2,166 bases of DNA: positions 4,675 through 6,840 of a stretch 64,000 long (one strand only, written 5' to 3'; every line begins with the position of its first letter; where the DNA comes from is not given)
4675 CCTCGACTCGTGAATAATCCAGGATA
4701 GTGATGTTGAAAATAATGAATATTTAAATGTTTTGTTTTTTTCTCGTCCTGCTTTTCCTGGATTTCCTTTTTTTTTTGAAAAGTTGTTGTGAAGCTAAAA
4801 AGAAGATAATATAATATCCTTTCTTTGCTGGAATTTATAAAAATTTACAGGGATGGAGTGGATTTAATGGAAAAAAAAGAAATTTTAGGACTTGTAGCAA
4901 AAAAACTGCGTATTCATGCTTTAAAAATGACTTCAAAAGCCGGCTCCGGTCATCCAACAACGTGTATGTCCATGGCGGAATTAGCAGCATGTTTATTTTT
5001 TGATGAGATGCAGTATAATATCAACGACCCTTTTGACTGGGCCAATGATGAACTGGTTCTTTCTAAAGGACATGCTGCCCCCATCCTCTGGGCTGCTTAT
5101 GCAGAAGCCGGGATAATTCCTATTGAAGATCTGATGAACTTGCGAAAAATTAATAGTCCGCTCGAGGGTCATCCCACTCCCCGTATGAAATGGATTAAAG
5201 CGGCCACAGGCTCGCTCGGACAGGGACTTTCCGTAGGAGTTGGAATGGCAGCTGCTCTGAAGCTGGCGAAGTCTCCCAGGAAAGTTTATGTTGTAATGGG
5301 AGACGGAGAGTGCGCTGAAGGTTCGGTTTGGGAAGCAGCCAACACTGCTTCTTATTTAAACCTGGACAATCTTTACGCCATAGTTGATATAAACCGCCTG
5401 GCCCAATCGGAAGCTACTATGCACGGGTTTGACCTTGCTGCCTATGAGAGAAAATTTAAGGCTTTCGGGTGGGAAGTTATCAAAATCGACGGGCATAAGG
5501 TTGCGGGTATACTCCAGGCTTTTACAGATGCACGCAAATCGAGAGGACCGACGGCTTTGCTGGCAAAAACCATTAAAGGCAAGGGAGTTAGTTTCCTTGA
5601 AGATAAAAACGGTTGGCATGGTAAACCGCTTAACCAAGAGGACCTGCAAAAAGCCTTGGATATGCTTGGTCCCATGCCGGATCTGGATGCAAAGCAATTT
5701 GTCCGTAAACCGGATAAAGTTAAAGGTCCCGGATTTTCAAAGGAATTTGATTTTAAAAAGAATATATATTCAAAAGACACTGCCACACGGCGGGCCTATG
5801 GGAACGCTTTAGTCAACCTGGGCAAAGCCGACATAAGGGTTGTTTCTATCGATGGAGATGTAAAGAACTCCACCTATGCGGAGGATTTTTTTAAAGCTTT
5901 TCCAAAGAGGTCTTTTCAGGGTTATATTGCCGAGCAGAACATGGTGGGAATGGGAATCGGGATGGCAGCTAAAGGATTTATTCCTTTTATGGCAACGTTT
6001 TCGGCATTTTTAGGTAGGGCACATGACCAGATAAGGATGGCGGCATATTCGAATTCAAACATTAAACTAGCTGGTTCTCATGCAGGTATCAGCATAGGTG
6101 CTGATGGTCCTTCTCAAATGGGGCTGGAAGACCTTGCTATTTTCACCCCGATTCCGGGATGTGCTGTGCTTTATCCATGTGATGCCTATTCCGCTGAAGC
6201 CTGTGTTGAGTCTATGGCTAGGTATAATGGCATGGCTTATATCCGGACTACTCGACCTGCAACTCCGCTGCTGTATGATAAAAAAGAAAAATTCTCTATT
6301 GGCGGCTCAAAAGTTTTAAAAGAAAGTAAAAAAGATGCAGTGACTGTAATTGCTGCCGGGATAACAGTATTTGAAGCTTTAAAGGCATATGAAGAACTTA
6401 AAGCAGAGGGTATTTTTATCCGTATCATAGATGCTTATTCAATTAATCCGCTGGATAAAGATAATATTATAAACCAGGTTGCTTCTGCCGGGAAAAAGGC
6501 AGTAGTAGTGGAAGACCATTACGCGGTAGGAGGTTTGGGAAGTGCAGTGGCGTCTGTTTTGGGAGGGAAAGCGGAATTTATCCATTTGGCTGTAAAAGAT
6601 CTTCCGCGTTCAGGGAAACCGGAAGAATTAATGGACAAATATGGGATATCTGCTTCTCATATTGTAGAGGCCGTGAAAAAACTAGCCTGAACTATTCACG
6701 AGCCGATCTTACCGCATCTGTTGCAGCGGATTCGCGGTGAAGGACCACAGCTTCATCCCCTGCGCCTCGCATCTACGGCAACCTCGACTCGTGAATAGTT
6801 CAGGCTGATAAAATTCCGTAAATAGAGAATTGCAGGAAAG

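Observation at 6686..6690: Repeat TIR supplies or immediately follows the stop codon of the upstream gene (tkt, nuclease, serS, DHOD-like, M14)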

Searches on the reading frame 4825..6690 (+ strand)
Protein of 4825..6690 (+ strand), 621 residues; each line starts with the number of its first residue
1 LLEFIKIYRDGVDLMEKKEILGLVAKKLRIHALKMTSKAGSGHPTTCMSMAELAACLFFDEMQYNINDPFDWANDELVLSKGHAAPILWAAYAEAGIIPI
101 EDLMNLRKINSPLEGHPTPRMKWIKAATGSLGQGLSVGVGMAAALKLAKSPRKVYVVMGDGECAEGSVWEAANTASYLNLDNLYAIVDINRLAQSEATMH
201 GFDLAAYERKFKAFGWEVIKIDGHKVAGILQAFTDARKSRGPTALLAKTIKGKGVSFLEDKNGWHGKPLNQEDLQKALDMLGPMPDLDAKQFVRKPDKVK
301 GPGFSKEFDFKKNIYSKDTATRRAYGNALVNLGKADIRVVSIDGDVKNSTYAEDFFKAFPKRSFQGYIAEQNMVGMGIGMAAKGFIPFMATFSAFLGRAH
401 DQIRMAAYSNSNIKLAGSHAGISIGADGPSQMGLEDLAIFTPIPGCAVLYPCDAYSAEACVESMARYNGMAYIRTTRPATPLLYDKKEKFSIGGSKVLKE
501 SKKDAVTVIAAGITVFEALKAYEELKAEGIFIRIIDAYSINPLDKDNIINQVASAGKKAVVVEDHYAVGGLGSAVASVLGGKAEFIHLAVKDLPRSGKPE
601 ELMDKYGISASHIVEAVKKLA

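Call 8: search_protein_families(library=pfam, proteins=[window:4825-6690:+])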
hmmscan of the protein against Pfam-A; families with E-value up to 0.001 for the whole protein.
window:4825-6690:+ (621 aa): 7 families
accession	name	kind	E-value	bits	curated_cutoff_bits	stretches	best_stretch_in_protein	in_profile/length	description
PF00456.26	Transketolase_N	-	1.6e-45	156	22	1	24-285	5-279/334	Transketolase, thiamine diphosphate binding domain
PF02779.29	Transket_pyr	-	3.7e-42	144.4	27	1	319-480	3-172/174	Transketolase, pyrimidine binding domain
PF02780.25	Transketolase_C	-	4e-27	95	25.9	1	496-613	2-124/124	Transketolase, C-terminal domain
PF13292.11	DXP_synthase_N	-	4.9e-09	36.3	21.2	1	20-192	17-173/274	1-deoxy-D-xylulose-5-phosphate synthase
PF00676.26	E1_dh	-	5.7e-07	29.2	22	1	124-238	96-209/300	Dehydrogenase E1 component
PF22613.1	Transketolase_C_1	-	2e-05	25.2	27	1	497-608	4-112/113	Transketolase-like TK C-terminal domain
PF02775.26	TPP_enzyme_C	-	8.7e-05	22.8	21.9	1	122-191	20-84/151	Thiamine pyrophosphate enzyme, C-terminal TPP binding domain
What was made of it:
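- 4825..6690 (+): Transketolase gene. Its last codon (GCC) and its stop (TGA, 6688-6690) are element sequence. Pfam Transketolase_N, Transket_pyr and Transketolase_C, with the C-domain profile complete at residue 613 of 621 (call 8).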

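Call 17: find_homologous_proteins(query=window:4825-6690:+, max_evalue=1e-50)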
Query window:4825-6690:+ (621 aa): 8000 proteins with E <= 1e-50 among 8000 candidates; the best 120 are listed.
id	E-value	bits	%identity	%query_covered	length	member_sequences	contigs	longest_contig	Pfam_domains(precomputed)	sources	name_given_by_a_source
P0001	0.0e+0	1296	95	98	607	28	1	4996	PF13292.12,PF00676.26,PF02780.26,PF02779.30,PF00456.27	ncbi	-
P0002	0.0e+0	1262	93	98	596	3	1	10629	PF13292.12,PF00676.26,PF22613.2,PF02780.26,PF02779.30,PF00456.27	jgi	-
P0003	0.0e+0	1096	79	98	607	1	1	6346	PF13292.12,PF00676.26,PF22613.2,PF02780.26,PF02779.30,PF00456.27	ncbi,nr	ncbi:MAG: transketolase [Candidatus Aminicenantes bacterium]|nr:transketolase [Candidatus Aminicenan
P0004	0.0e+0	1068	76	98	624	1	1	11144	PF02775.27,PF13292.12,PF00676.26,PF02780.26,PF02779.30,PF00456.27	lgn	-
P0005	0.0e+0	1046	75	98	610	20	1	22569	PF02775.27,PF13292.12,PF00676.26,PF02780.26,PF02779.30,PF00456.27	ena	-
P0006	0.0e+0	1045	74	98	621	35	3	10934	PF13292.12,PF00676.26,PF02780.26,PF02779.30,PF00456.27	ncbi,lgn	-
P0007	0.0e+0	1045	74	98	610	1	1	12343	PF13292.12,PF00676.26,PF02780.26,PF02779.30,PF00456.27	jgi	-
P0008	0.0e+0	1040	74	98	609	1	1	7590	PF13292.12,PF00676.26,PF02780.26,PF02779.30,PF00456.27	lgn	-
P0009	0.0e+0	1039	73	98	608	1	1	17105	PF13292.12,PF00676.26,PF02780.26,PF02779.30,PF00456.27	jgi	-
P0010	0.0e+0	1039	72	98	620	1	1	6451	PF13292.12,PF00676.26,PF02780.26,PF02779.30,PF00456.27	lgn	-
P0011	0.0e+0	1038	74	98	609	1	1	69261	PF13292.12,PF00676.26,PF02780.26,PF02779.30,PF00456.27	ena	-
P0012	0.0e+0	1038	74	98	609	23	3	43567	PF13292.12,PF00676.26,PF02780.26,PF02779.30,PF00456.27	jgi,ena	-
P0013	0.0e+0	1037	74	98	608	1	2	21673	PF13292.12,PF00676.26,PF02780.26,PF02779.30,PF00456.27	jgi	jgi:transketolase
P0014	0.0e+0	1037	74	98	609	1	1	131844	PF13292.12,PF00676.26,PF02780.26,PF02779.30,PF00456.27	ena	-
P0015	0.0e+0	1036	74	99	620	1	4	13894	PF13292.12,PF00676.26,PF02780.26,PF02779.30,PF00456.27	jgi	jgi:transketolase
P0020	0.0e+0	1033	74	98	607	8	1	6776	PF02775.27,PF13292.12,PF00676.26,PF02780.26,PF02779.30,PF00456.27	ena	-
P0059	0.0e+0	1021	72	98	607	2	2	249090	PF13292.12,PF00676.26,PF02780.26,PF02779.30,PF00456.27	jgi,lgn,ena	-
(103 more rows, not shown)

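Call 19: find_encoding_contigs(protein=P0002, flank=3000, max_places=3)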
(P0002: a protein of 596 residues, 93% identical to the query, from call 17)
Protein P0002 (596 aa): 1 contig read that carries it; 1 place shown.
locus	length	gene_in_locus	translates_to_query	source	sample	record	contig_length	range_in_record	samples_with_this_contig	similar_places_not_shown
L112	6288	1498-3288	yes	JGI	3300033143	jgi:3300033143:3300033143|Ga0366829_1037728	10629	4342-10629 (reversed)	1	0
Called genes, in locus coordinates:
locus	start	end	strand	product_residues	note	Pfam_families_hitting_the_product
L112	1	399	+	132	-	?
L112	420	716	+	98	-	PF17963:Big_9, PF05345:He_PIG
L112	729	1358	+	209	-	PF13568:OMP_b-brl_2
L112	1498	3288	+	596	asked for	PF00456:Transketolase_N, PF13292:DXP_synthase_N (weak), PF00676:E1_dh (weak), PF02779:Transket_pyr, PF02780:Transketolase_C, PF22613:Transketolase_C_1 (weak)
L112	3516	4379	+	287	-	PF00565:SNase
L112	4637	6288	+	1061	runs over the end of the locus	PF02012:BNR (faint), PF15902:Sortilin-Vps10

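Call 20: find_encoding_contigs(protein=P0003, flank=3000, max_places=3)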
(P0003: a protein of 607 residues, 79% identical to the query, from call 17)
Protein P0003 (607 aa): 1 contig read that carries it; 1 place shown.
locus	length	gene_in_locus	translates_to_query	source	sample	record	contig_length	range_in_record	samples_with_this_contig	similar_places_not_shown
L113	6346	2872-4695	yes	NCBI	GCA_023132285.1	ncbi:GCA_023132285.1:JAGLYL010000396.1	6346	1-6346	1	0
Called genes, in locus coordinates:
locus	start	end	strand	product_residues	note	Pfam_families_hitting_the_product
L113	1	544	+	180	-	?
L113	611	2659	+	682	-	PF06452:CBM9_1, PF19313:DUF5916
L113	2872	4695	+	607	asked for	PF00456:Transketolase_N, PF13292:DXP_synthase_N (faint), PF00676:E1_dh (weak), PF02779:Transket_pyr, PF02780:Transketolase_C, PF22613:Transketolase_C_1 (weak)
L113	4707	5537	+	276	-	PF00565:SNase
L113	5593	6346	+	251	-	PF15902:Sortilin-Vps10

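Call 21: find_encoding_contigs(protein=P0001, flank=3000, max_places=3)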
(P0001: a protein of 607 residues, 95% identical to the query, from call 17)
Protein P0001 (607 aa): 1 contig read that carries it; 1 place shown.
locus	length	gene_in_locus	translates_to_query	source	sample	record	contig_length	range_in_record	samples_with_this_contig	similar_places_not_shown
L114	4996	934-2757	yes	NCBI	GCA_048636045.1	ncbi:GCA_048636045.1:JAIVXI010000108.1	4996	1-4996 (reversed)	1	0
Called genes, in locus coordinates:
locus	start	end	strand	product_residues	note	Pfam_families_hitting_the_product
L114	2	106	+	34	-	?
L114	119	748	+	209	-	PF13568:OMP_b-brl_2 (weak)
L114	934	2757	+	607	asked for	PF00456:Transketolase_N, PF13292:DXP_synthase_N (weak), PF00676:E1_dh (weak), PF02779:Transket_pyr, PF02780:Transketolase_C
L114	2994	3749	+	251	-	PF00565:SNase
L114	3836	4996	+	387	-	?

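Call 54: find_encoding_contigs(protein=P0059, flank=1200, max_places=2)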
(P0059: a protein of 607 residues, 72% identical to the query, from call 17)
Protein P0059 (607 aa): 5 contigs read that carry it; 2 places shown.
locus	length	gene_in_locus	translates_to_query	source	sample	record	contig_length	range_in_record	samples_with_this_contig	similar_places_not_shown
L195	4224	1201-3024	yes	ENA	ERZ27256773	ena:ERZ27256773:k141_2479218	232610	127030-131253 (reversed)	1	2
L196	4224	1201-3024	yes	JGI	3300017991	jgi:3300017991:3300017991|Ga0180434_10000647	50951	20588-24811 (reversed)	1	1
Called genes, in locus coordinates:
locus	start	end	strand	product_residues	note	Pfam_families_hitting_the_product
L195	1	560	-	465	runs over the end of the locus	PF00749:tRNA-synt_1c, PF19269:Anticodon_2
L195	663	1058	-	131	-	PF05635:23S_rRNA_IVP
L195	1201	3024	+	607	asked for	PF00456:Transketolase_N, PF13292:DXP_synthase_N, PF00676:E1_dh, PF02779:Transket_pyr, PF02780:Transketolase_C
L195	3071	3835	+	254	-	PF00565:SNase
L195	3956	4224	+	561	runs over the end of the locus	-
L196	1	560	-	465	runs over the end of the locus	PF00749:tRNA-synt_1c, PF19269:Anticodon_2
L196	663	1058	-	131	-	PF05635:23S_rRNA_IVP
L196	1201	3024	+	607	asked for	PF00456:Transketolase_N, PF13292:DXP_synthase_N, PF00676:E1_dh, PF02779:Transket_pyr, PF02780:Transketolase_C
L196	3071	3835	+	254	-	PF00565:SNase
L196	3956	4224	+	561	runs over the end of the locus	-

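Call 55: find_encoding_contigs(protein=P0020, flank=1200, max_places=2)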
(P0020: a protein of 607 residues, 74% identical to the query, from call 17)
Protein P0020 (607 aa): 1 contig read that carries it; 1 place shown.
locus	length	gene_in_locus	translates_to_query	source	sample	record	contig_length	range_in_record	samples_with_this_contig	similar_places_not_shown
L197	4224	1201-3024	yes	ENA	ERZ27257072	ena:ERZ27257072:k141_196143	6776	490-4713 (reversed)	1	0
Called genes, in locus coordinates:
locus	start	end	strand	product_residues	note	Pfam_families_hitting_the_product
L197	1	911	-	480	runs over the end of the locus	PF00749:tRNA-synt_1c, PF19269:Anticodon_2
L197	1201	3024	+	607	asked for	PF00456:Transketolase_N, PF13292:DXP_synthase_N (weak), PF00676:E1_dh, PF02775:TPP_enzyme_C (faint), PF02779:Transket_pyr, PF02780:Transketolase_C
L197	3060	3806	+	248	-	PF00565:SNase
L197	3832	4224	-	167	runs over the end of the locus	PF01797:Y1_Tnp (weak)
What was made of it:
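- A weak Y1_Tnp gene lies near the SNase gene in L197 (call 55).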

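Call 56: find_encoding_contigs(protein=P0012, flank=1200, max_places=2)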
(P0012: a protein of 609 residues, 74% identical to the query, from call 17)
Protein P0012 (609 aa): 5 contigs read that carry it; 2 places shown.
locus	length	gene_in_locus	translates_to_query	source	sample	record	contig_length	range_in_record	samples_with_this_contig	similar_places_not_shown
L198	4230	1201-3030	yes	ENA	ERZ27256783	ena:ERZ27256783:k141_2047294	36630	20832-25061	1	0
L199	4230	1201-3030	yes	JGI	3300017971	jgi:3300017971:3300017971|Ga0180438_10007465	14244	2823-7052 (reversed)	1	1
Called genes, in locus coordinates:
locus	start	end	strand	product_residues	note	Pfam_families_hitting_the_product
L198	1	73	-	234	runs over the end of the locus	PF02585:PIG-L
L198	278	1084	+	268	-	PF00583:Acetyltransf_1, PF13420:Acetyltransf_4 (faint), PF13508:Acetyltransf_7 (weak), PF13302:Acetyltransf_3, PF00583:Acetyltransf_1, PF13673:Acetyltransf_10, PF13508:Acetyltransf_7, PF08445:FR47, +2 more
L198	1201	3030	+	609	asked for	PF00456:Transketolase_N, PF13292:DXP_synthase_N (weak), PF00676:E1_dh (weak), PF02779:Transket_pyr, PF02780:Transketolase_C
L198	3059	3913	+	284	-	PF00565:SNase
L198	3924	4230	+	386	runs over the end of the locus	PF00999:Na_H_Exchanger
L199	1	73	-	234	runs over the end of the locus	PF02585:PIG-L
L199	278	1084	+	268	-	PF00583:Acetyltransf_1, PF13420:Acetyltransf_4 (faint), PF13508:Acetyltransf_7 (weak), PF13302:Acetyltransf_3, PF00583:Acetyltransf_1, PF13673:Acetyltransf_10, PF13508:Acetyltransf_7, PF08445:FR47, +2 more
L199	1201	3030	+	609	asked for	PF00456:Transketolase_N, PF13292:DXP_synthase_N (weak), PF00676:E1_dh (weak), PF02779:Transket_pyr, PF02780:Transketolase_C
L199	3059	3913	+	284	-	PF00565:SNase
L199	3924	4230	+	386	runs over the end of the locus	PF00999:Na_H_Exchanger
